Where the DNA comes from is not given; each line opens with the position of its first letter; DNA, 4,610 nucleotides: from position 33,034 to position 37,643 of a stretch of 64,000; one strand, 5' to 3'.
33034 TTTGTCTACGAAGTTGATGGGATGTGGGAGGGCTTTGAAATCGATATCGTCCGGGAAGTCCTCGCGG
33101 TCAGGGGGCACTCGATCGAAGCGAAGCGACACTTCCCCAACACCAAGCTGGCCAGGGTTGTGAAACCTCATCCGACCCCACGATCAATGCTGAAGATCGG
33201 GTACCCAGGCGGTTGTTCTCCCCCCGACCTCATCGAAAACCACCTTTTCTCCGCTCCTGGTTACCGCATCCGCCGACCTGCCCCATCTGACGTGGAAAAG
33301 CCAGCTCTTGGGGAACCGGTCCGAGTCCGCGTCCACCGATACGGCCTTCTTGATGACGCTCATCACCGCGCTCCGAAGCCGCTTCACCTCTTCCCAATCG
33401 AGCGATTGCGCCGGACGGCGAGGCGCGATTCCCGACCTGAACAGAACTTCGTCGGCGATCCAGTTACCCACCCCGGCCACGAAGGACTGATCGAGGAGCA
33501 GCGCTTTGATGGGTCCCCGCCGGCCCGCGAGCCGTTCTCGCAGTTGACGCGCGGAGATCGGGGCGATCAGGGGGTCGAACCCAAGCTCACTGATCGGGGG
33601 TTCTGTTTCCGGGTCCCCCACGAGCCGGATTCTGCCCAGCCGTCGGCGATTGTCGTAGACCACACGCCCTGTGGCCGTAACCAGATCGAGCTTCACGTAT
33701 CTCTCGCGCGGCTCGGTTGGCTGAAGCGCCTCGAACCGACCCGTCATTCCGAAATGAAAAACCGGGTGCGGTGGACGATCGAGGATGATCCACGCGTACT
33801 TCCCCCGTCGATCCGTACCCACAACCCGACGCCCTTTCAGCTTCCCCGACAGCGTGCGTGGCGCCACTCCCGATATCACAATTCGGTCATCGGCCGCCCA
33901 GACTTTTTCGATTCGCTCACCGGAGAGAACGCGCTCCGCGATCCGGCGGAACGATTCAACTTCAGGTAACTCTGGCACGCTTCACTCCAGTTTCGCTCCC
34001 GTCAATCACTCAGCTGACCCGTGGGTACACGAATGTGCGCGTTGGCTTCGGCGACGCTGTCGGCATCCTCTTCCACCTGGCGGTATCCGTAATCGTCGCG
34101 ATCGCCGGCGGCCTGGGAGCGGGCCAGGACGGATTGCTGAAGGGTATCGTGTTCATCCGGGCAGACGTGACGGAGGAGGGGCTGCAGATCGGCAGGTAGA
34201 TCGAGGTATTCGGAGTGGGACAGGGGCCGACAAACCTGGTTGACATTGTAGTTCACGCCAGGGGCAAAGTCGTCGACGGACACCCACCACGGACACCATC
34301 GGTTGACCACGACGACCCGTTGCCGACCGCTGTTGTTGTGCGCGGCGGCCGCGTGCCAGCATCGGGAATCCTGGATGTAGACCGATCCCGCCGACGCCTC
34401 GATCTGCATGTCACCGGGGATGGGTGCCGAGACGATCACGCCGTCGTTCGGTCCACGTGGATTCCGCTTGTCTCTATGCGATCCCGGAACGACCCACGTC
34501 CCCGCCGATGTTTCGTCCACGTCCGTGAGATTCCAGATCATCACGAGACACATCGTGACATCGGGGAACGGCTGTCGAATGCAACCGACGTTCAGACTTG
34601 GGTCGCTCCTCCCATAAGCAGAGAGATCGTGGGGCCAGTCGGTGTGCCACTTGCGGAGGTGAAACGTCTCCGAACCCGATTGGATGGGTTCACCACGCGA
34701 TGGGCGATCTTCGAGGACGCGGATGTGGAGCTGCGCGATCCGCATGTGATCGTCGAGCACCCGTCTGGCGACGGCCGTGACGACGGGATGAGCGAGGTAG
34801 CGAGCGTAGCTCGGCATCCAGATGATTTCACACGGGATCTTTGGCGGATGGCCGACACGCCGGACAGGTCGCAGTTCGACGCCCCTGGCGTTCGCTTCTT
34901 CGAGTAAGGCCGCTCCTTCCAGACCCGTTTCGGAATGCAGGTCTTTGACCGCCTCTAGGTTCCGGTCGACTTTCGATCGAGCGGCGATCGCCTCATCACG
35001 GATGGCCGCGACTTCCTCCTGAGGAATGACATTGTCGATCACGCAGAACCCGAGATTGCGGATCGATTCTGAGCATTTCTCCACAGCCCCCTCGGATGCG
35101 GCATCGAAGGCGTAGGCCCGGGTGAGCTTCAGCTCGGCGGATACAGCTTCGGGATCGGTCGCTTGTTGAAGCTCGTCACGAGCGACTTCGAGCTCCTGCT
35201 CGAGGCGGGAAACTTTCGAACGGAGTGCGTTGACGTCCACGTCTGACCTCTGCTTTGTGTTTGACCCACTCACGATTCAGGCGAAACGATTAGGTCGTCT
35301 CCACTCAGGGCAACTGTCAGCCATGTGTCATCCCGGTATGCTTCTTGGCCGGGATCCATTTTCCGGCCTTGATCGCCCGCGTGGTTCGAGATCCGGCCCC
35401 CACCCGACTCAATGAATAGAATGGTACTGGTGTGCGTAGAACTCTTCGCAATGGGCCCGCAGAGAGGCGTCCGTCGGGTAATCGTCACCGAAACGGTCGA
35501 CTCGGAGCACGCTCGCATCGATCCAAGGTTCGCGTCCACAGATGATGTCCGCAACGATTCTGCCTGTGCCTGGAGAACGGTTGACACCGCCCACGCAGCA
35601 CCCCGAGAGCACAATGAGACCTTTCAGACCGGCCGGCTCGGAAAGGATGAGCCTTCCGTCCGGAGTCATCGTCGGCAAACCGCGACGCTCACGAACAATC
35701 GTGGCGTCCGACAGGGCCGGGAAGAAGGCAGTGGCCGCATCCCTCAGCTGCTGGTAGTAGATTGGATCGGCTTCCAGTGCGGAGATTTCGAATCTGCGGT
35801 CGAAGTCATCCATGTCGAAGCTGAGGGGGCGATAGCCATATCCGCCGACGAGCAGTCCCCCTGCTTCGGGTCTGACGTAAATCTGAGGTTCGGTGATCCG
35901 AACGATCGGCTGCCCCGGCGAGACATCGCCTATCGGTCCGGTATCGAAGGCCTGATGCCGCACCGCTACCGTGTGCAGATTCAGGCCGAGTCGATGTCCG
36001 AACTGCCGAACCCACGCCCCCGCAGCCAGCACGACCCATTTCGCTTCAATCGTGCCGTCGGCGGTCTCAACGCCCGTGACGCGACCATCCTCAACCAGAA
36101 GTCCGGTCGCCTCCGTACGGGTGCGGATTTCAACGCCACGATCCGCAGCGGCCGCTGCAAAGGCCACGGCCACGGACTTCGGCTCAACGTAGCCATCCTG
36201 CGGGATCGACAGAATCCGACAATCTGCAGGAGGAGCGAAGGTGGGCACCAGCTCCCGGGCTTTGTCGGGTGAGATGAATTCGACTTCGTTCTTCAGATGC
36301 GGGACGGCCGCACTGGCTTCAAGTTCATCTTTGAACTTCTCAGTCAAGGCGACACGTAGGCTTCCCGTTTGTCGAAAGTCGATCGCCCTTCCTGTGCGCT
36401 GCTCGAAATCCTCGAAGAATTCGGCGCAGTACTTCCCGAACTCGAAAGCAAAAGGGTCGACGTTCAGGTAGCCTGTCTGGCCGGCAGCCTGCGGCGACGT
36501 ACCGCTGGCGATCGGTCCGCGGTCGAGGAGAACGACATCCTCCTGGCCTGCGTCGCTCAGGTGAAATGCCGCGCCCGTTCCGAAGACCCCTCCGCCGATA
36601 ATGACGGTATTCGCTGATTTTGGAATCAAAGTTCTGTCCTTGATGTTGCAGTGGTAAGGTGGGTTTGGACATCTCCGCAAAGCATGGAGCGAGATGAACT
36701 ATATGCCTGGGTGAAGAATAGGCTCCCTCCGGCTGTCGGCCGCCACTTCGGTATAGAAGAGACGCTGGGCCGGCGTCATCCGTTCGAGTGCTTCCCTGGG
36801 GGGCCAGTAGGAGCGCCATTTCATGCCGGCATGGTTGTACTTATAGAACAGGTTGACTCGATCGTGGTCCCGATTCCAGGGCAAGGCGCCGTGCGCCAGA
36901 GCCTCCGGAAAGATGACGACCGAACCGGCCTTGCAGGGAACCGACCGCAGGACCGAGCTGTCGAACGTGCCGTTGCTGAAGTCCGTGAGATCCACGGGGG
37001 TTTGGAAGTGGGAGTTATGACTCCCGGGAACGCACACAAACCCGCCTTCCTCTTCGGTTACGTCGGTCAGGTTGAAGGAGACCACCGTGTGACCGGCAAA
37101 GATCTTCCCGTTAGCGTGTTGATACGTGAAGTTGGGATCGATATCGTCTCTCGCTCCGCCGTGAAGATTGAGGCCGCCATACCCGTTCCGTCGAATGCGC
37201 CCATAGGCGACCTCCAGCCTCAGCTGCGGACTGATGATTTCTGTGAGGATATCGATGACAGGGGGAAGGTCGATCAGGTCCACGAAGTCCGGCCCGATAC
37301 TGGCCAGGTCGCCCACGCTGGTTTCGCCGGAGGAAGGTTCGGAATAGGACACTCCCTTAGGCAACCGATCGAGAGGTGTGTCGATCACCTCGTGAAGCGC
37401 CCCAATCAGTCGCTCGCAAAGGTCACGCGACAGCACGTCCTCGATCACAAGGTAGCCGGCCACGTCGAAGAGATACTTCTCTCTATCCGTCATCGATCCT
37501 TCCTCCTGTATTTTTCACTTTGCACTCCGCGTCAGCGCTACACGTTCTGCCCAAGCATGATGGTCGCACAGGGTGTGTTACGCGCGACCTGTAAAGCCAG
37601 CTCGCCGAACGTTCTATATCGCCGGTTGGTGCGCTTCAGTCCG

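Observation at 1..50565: Extreme local expansion of PhyH/TauD-type 2OG oxygenases, interleaved with cytoplasmic sulfatases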

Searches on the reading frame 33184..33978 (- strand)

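Call 7: search_protein_families(library=pfam, proteins=[window:33184-33978:-], max_evalue=0.001)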
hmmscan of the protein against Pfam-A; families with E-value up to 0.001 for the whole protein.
window:33184-33978:- (264 aa): 3 families
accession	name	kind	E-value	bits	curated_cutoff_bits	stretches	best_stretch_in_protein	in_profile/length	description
PF01149.29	Fapy_DNA_glyco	-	3.3e-27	95.9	25.5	1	1-117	1-117/117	Formamidopyrimidine-DNA glycosylase N-terminal domain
PF06831.19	H2TH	-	6.5e-25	87.4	34.7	1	132-220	1-89/93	Formamidopyrimidine-DNA glycosylase H2TH domain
PF21218.2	Fpg-like_C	-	0.00027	20.9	27.1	0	226-260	1-34/34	Formamidopyrimidine-DNA glycosylase-like, C-terminal domain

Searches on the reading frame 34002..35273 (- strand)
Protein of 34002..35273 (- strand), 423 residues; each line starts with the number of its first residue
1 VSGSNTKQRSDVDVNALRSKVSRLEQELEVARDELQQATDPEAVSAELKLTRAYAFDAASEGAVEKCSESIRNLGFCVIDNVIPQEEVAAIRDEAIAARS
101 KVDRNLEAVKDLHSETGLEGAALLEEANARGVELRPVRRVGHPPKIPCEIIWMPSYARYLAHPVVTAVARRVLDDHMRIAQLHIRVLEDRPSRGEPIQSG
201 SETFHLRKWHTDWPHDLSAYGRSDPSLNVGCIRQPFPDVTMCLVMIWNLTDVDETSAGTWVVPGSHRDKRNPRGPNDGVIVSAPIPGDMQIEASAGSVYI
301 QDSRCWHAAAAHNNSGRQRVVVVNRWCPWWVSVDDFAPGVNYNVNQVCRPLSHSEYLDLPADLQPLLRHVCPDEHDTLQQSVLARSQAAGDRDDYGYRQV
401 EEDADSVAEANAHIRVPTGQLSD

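Call 4: search_protein_families(library=pfam, proteins=[window:34002-35273:-], max_evalue=0.01)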
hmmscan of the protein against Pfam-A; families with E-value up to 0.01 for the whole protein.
window:34002-35273:- (423 aa): 1 family
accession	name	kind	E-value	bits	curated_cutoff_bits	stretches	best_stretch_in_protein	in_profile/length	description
PF05721.19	PhyH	-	3.7e-10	40.9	22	1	74-317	4-210/213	Phytanoyl-CoA dioxygenase (PhyH)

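Call 51: search_protein_families(library=ncbifam, proteins=[window:34002-35273:-], max_evalue=0.001)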
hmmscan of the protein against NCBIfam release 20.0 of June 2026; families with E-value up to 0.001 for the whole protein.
window:34002-35273:- (423 aa): 0 families

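Call 52: search_solved_structures(query=window:34002-35273:-, max_evalue=0.01)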
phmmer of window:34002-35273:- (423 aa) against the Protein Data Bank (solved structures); distinct sequences matched with E-value up to 0.01: 0.

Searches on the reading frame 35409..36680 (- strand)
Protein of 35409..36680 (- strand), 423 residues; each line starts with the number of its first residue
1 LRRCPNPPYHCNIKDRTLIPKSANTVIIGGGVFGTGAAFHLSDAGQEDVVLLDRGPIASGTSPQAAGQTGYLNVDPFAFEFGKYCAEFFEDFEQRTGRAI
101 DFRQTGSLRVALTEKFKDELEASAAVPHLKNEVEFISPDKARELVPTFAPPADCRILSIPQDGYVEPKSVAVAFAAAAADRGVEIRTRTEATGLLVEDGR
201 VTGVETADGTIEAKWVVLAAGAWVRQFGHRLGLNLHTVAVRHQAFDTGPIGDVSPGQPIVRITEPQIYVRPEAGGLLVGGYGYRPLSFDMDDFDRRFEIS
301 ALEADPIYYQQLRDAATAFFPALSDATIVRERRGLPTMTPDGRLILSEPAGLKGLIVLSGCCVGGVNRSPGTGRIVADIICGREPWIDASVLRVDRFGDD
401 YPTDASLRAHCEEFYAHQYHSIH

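Call 8: search_protein_families(library=pfam, proteins=[window:35409-36680:-], max_evalue=0.001)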
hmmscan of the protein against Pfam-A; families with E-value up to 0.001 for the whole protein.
window:35409-36680:- (423 aa): 7 families
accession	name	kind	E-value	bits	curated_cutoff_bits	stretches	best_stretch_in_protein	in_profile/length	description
PF01266.30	DAO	-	2.5e-65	221.8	27.9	1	26-378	3-352/353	FAD dependent oxidoreductase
PF00890.30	FAD_binding_2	-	5.7e-09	36.1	20.4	1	25-225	2-206/414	FAD binding domain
PF07992.20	Pyr_redox_2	-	2.5e-08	34.1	26.1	0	169-229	184-245/291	Pyridine nucleotide-disulphide oxidoreductase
PF13738.12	Pyr_redox_3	-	1.5e-05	24.8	30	0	26-58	1-33/305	Pyridine nucleotide-disulphide oxidoreductase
PF12831.13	FAD_oxidored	-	5e-05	23.2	27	1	26-217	3-141/416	FAD dependent oxidoreductase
PF03486.20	HI0933_like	-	0.0001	22.3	50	0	168-222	109-164/244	HI0933-like protein Rossmann domain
PF13450.12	NAD_binding_8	-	0.00016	22.3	21.9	1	27-63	1-36/68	NAD(P)-binding Rossmann-like domain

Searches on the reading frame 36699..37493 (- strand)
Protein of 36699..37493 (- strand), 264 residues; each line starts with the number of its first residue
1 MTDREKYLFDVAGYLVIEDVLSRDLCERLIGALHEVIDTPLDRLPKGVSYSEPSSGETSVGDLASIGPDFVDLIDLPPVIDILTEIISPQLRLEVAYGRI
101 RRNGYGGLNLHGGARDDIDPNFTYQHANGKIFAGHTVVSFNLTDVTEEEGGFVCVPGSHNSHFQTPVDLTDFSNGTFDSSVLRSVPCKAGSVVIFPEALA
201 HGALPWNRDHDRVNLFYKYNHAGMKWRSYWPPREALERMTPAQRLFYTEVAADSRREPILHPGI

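Call 4: search_protein_families(library=pfam, proteins=[window:36699-37493:-], max_evalue=0.01)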
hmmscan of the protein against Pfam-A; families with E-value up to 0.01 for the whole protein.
window:36699-37493:- (264 aa): 2 families
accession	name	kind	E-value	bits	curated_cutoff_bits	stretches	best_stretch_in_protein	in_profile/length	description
PF05721.19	PhyH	-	8.1e-16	59.4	22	1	134-205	125-204/213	Phytanoyl-CoA dioxygenase (PhyH)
PF13759.12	2OG-FeII_Oxy_5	-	0.0066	17.3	27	0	179-214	62-97/101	Putative 2OG-Fe(II) oxygenase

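Call 51: search_protein_families(library=ncbifam, proteins=[window:36699-37493:-], max_evalue=0.001)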
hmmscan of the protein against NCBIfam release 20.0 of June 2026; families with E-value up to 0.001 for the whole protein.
window:36699-37493:- (264 aa): 1 family
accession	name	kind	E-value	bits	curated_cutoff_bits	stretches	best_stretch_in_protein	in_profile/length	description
TIGR02408.1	ectoine_ThpD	equivalog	0.0002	20.8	336.5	0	9-165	25-179/277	ectoine hydroxylase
